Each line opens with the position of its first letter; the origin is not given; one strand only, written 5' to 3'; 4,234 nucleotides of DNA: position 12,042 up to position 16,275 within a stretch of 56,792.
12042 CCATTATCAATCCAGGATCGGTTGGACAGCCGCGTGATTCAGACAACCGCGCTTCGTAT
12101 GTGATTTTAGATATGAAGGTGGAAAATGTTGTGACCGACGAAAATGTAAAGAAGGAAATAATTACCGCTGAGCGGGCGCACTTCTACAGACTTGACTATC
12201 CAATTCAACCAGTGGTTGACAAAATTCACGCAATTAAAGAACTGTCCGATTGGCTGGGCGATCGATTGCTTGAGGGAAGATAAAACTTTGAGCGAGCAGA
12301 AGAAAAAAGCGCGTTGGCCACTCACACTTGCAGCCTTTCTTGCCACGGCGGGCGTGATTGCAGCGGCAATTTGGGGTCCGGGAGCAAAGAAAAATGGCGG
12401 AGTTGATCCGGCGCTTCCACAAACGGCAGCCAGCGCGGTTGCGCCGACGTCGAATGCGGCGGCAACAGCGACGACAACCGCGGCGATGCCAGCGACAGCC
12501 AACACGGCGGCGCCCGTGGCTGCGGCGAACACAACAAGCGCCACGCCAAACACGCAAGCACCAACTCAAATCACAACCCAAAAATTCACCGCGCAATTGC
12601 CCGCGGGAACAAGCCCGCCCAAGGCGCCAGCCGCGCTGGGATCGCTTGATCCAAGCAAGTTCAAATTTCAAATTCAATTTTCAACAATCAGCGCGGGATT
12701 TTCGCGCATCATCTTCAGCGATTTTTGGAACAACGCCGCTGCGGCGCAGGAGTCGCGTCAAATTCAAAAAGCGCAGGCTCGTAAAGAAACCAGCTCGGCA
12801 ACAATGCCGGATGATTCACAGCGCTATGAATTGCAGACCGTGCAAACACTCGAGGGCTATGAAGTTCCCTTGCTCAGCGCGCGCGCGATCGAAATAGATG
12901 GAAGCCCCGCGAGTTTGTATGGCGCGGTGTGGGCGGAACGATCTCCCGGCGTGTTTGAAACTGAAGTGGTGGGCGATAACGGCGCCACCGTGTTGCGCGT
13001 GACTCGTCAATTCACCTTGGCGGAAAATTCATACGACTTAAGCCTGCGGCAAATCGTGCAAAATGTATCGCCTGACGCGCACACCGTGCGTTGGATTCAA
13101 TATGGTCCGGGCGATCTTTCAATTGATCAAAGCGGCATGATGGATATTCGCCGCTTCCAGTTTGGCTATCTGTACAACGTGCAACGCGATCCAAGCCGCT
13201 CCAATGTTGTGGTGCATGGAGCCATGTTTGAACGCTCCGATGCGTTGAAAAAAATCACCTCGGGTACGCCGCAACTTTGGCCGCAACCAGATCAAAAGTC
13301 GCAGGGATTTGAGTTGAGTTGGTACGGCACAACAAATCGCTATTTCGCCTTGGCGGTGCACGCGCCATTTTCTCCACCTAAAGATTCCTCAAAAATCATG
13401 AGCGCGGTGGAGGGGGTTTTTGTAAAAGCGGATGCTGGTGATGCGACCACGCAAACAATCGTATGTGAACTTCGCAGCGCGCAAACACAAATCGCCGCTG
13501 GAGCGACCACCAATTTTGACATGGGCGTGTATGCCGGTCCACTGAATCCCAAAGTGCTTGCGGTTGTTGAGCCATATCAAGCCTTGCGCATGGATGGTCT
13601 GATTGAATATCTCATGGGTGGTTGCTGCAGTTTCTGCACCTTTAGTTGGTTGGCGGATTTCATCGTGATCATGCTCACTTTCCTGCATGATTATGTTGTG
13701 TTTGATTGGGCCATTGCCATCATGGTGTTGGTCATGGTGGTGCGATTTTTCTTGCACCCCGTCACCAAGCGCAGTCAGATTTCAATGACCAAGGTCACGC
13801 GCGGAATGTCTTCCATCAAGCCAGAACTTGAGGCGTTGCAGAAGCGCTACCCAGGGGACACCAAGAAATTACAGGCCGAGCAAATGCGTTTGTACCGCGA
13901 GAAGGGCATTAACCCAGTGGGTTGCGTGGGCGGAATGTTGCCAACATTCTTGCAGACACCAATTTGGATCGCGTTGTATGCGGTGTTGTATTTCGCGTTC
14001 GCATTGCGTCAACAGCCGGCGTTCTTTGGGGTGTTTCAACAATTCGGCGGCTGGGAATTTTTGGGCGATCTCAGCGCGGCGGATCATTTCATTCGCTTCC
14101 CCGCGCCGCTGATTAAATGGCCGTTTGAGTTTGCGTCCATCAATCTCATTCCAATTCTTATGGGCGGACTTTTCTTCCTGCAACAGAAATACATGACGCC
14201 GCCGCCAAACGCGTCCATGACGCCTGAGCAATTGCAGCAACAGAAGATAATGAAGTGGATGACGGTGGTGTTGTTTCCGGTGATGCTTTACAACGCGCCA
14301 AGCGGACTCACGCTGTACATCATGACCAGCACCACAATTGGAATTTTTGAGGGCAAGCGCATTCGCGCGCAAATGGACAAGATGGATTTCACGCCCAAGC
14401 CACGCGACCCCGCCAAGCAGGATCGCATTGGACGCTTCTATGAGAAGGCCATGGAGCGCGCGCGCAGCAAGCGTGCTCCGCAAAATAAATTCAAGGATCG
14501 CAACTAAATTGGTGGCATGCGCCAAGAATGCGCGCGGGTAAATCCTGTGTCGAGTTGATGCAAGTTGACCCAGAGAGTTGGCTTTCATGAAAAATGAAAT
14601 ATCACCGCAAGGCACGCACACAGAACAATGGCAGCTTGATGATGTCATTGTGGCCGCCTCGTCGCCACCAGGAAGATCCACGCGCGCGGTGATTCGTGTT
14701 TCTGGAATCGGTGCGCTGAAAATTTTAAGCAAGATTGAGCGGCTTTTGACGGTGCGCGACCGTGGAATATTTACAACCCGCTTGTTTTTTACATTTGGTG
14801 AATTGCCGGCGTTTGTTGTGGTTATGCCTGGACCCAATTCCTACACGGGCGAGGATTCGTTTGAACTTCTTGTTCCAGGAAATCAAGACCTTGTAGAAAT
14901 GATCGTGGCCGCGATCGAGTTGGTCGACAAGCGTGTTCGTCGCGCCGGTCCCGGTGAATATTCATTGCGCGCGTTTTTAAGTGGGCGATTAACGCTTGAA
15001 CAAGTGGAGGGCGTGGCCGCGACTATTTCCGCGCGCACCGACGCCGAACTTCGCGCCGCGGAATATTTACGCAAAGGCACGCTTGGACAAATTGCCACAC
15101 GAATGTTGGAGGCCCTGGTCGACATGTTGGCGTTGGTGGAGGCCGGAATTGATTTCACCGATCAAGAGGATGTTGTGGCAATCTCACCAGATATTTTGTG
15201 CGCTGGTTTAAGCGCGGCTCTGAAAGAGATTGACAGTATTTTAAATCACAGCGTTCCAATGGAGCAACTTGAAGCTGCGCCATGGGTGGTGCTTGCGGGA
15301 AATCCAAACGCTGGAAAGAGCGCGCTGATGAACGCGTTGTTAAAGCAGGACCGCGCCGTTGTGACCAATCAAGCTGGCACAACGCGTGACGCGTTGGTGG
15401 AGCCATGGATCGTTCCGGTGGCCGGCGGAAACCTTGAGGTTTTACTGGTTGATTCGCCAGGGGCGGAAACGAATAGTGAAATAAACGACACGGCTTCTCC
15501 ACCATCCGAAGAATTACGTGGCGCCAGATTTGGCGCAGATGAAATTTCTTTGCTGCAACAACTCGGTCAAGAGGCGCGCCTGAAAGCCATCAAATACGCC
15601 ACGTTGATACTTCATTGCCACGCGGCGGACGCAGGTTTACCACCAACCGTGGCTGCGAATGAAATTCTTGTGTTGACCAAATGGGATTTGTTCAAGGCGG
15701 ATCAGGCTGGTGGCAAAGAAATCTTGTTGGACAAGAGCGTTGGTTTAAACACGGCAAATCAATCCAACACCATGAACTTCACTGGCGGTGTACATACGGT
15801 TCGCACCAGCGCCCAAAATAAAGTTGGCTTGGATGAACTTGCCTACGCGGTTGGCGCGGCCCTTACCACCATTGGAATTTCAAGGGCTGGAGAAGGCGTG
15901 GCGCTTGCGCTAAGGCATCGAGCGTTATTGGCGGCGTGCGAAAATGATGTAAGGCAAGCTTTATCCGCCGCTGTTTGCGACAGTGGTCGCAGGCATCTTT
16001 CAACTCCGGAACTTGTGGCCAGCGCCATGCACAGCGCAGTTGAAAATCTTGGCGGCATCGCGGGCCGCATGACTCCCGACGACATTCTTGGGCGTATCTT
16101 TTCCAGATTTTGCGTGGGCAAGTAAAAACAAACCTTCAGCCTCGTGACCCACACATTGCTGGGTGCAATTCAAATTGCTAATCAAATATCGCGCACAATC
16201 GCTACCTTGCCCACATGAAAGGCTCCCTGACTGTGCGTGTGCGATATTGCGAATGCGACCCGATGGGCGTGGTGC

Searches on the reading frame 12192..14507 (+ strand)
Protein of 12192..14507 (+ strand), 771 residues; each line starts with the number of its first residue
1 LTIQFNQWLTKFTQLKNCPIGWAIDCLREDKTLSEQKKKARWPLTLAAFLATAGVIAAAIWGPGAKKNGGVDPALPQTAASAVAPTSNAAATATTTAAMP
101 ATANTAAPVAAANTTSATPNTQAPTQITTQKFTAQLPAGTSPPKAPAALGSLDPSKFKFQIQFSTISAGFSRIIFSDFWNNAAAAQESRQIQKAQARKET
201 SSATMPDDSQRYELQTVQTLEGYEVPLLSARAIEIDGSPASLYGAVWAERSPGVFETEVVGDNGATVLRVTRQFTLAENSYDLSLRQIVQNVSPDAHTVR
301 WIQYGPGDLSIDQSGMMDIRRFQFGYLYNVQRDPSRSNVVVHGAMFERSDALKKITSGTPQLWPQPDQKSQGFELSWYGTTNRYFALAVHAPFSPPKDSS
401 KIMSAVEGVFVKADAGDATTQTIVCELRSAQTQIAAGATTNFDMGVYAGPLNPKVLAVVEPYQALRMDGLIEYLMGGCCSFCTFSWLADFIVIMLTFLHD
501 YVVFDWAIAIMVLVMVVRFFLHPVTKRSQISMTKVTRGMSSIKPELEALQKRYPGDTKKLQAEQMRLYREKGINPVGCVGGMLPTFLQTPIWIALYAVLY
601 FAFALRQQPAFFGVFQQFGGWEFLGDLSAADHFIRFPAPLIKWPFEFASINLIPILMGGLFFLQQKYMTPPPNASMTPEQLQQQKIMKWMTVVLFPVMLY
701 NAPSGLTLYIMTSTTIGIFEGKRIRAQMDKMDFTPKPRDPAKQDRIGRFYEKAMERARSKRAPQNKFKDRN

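Call 44: search_protein_families(library=pfam, proteins=[window:12192-14507:+], max_evalue=0.0001)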
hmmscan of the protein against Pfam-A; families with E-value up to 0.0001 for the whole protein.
window:12192-14507:+ (771 aa): 2 families
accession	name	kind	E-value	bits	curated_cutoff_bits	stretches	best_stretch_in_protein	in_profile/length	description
PF02096.25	60KD_IMP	-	5.4e-38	131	35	1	506-720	1-157/163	60Kd inner membrane protein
PF14849.12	YidC_periplas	-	4.1e-09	37.2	24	1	268-472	100-269/283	YidC periplasmic domain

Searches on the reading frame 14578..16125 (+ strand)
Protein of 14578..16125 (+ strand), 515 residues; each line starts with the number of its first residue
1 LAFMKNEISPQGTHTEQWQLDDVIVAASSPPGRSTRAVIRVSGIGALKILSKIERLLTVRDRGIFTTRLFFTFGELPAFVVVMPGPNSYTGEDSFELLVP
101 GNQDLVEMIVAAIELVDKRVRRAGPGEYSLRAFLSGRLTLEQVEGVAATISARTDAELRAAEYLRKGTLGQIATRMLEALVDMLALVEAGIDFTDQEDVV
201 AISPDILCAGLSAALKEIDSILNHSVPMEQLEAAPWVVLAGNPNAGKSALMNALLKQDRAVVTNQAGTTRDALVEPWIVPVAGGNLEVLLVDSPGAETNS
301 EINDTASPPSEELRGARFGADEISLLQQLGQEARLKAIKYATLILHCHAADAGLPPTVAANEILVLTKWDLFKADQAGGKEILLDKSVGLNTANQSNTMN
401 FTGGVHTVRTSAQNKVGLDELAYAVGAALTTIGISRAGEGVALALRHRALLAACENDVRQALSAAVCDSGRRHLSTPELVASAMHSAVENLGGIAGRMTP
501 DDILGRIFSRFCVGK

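Call 44: search_protein_families(library=pfam, proteins=[window:14578-16125:+], max_evalue=0.0001)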
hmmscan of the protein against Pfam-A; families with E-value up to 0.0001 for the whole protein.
window:14578-16125:+ (515 aa): 4 families
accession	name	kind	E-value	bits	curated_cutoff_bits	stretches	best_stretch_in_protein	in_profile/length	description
PF12631.12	MnmE_helical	-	3.5e-30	106.2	40.1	1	140-512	1-211/211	MnmE helical domain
PF10396.14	TrmE_N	-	1.7e-20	73.8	29.8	1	24-137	2-117/117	GTP-binding protein TrmE N-terminus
PF01926.29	MMR_HSR1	-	2.9e-13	50.4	21.9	1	237-348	2-83/113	50S ribosome-binding GTPase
PF02421.24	FeoB_N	-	4.5e-06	26.7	27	1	237-295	3-56/156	Ferrous iron transport protein B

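Call 68: find_homologous_proteins(query=window:14578-16125:+, max_evalue=1e-30)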
Query window:14578-16125:+ (515 aa): 1233 proteins with E <= 1e-30 among 8000 candidates; the best 120 are listed.
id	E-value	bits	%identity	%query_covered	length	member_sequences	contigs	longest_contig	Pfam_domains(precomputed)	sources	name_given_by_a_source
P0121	0.0e+0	1079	97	99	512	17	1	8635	PF10396.15,PF01926.30,PF02421.25,PF12631.13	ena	-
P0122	0.0e+0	1037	94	99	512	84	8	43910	PF10396.15,PF01926.30,PF02421.25,PF12631.13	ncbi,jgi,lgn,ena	jgi:tRNA modification GTPase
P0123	3.0e-213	727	69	99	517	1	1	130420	PF10396.15,PF01926.30,PF02421.25,PF12631.13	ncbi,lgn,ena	-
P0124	1.3e-211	722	71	99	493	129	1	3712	PF10396.15,PF01926.30,PF02421.25,PF12631.13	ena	-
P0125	2.5e-210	718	69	99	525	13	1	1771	PF10396.15,PF01926.30,PF12631.13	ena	-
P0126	1.2e-208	712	69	99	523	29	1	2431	PF10396.15,PF01926.30,PF12631.13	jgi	-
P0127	2.3e-208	711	70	99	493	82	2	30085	PF10396.15,PF01926.30,PF02421.25,PF00009.34,PF12631.13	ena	-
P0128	2.6e-203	695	70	99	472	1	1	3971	PF10396.15,PF01926.30,PF02421.25,PF03193.23,PF12631.13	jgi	-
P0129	1.3e-202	692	68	99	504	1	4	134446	PF10396.15,PF01926.30,PF12631.13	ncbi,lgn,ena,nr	ncbi:MAG: hypothetical protein EXS12_01520 [Phycisphaerales bacterium]|nr:hypothetical protein [Phyc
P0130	7.0e-180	617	62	97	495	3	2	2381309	PF10396.15,PF01926.30,PF12631.13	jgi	jgi:tRNA modification GTPase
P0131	2.1e-149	517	69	74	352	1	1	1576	PF10396.15,PF01926.30,PF02421.25,PF12631.13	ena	-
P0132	3.8e-110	387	47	96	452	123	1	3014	PF10396.15,PF01926.30,PF12631.13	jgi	-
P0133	3.0e-108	381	47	96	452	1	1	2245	PF10396.15,PF01926.30,PF12631.13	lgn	-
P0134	9.9e-108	379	47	96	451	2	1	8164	PF10396.15,PF01926.30,PF02421.25,PF12631.13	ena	-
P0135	1.3e-107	379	48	96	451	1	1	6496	PF10396.15,PF01926.30,PF12631.13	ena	-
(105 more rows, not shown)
